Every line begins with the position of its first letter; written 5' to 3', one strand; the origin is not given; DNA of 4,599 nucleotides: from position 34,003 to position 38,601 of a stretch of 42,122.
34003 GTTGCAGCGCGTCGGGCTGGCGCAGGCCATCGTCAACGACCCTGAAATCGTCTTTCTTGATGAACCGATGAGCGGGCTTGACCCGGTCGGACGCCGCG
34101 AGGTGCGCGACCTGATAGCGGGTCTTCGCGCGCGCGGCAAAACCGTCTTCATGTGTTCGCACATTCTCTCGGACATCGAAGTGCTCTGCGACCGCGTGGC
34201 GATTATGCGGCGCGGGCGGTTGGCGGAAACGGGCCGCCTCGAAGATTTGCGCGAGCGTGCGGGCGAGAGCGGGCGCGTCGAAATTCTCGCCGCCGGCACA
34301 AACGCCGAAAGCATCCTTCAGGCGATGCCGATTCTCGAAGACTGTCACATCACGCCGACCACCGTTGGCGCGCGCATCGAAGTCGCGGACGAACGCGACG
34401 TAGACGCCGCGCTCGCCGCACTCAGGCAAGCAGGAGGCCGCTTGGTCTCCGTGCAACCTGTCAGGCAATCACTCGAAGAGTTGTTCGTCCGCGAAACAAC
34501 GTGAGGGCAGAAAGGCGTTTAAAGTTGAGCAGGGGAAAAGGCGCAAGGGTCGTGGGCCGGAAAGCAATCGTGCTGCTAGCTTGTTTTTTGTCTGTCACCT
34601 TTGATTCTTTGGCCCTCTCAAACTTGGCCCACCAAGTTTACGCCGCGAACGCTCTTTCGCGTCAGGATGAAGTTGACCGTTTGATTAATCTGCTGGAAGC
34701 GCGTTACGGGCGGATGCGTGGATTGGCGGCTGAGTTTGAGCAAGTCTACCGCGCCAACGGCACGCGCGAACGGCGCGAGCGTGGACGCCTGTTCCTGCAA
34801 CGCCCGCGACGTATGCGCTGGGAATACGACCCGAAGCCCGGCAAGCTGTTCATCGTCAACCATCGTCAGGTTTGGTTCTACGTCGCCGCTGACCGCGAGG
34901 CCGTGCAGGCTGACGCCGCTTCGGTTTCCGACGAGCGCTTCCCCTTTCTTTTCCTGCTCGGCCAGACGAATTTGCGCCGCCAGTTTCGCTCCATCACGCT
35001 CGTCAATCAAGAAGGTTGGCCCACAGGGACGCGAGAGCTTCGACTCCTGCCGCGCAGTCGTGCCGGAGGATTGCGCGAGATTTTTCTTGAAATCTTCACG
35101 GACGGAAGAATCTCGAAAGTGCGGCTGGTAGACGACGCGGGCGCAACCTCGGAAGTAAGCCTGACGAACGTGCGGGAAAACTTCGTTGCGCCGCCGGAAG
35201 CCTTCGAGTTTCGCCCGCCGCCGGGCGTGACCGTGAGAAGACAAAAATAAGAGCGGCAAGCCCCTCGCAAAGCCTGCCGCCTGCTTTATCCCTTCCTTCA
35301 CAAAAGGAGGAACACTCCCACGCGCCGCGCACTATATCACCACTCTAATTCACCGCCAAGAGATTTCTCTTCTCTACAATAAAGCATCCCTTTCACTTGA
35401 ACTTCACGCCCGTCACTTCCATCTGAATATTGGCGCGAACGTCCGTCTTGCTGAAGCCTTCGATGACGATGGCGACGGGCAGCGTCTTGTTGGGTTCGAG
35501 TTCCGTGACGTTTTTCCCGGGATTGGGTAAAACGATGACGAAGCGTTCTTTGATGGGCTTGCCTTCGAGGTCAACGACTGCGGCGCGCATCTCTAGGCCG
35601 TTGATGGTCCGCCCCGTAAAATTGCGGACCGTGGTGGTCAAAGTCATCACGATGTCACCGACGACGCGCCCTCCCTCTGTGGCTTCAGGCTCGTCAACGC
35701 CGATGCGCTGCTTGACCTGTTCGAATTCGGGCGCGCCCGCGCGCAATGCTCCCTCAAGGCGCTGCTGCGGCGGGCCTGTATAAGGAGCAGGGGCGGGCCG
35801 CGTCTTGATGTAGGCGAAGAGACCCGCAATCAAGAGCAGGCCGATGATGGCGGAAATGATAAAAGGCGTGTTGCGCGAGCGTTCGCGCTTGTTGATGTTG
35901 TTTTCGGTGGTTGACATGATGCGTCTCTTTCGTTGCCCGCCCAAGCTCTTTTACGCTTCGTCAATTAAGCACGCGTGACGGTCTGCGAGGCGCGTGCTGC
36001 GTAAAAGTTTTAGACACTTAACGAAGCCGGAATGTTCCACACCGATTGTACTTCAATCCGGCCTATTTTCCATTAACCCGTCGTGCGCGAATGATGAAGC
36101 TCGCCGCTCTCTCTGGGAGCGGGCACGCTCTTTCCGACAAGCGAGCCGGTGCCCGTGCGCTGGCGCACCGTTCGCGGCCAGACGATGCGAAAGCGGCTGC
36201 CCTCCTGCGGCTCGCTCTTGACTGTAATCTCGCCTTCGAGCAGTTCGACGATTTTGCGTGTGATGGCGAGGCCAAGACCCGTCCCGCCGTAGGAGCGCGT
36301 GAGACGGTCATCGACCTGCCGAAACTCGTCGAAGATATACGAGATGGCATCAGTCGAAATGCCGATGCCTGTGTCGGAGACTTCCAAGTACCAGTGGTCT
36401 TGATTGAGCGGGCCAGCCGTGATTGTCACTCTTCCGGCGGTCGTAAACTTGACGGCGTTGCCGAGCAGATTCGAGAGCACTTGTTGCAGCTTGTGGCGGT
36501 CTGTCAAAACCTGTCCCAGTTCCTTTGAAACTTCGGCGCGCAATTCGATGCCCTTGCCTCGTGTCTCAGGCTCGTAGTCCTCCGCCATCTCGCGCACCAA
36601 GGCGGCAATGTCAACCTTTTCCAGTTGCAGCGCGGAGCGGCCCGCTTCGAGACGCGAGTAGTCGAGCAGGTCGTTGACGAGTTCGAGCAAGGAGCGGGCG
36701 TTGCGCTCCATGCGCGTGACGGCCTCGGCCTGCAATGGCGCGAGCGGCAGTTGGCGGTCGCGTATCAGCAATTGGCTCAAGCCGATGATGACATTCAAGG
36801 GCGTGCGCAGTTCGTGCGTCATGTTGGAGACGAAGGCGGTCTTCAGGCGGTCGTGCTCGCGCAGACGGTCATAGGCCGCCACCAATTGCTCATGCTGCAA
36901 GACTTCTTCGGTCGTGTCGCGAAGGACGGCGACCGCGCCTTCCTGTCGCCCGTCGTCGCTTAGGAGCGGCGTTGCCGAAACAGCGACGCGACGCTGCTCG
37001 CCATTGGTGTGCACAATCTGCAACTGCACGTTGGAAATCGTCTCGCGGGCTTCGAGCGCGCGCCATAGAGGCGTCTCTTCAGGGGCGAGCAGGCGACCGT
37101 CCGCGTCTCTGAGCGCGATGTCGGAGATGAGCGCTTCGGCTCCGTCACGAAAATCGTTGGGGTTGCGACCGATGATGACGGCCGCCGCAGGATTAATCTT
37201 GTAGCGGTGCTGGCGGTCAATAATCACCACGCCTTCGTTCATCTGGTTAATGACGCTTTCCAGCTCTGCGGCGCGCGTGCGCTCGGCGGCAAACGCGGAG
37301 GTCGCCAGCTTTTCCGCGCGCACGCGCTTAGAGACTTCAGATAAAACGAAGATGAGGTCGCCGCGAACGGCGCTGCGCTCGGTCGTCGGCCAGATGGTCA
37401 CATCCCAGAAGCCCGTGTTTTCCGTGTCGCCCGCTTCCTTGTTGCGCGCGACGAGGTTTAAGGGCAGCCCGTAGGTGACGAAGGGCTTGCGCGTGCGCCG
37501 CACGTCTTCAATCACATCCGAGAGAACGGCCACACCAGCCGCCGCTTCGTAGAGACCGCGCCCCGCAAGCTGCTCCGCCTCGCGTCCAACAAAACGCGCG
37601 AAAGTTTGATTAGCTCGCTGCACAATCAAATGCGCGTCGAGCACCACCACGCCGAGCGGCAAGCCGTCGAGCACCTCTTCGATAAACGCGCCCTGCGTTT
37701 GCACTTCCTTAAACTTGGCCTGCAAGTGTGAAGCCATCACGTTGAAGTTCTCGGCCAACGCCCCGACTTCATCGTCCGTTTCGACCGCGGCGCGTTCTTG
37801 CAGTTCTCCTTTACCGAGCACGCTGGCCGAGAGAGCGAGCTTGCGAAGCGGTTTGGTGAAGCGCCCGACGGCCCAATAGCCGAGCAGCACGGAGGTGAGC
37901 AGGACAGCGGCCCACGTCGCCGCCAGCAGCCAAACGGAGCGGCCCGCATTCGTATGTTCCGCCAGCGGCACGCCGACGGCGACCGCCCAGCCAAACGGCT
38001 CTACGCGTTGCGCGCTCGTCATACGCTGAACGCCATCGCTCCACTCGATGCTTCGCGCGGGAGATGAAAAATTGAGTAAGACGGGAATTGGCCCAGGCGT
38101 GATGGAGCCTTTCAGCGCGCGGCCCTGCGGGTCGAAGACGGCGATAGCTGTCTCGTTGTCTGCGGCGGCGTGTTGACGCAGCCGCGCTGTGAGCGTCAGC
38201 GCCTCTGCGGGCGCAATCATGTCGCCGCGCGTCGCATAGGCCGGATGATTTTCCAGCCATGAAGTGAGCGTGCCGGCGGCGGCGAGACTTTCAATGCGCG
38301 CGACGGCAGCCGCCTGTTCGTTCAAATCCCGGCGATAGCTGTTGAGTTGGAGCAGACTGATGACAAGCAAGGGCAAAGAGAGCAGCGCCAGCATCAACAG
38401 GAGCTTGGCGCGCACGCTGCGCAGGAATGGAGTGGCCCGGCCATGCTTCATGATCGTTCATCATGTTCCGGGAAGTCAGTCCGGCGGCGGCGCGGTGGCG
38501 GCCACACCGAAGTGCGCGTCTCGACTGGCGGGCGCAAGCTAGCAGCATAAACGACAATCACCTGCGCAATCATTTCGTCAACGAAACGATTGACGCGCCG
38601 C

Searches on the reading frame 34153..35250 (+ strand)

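Call 48: search_protein_families(library=pfam, proteins=[window:34153-35250:+], max_evalue=0.00001)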
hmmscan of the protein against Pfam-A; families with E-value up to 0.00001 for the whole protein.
window:34153-35250:+ (365 aa): 1 family
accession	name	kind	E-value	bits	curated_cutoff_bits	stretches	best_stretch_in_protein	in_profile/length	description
PF03548.22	LolA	-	4.6e-19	69.2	23.6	1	189-353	4-164/165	Outer membrane lipoprotein carrier protein LolA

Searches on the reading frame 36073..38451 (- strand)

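Call 45: search_protein_families(library=pfam, proteins=[window:36073-38451:-], max_evalue=0.00001)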
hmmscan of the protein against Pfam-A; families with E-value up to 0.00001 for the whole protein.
window:36073-38451:- (792 aa): 7 families
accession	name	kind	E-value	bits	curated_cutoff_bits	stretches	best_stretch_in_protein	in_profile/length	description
PF02518.31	HATPase_c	-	1.4e-29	103.1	26.4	1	651-760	2-109/111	Histidine kinase-, DNA gyrase B-, and HSP90-like ATPase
PF00512.31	HisKA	-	2.4e-20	72.8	26.9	1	537-604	2-66/66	His Kinase A (phospho-acceptor) domain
PF08448.16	PAS_4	-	1.1e-16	61.4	23.1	1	402-517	2-109/110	PAS fold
PF00672.30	HAMP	-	4e-12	46.7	25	1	194-245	2-53/53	HAMP domain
PF13426.13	PAS_9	-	7.1e-11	42.7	27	1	406-515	2-103/103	PAS domain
PF00989.32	PAS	-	1.7e-09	38.1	22.6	0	256-303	2-49/113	PAS fold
PF13188.13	PAS_8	-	5.8e-07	29.6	21.8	0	256-295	2-38/65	PAS domain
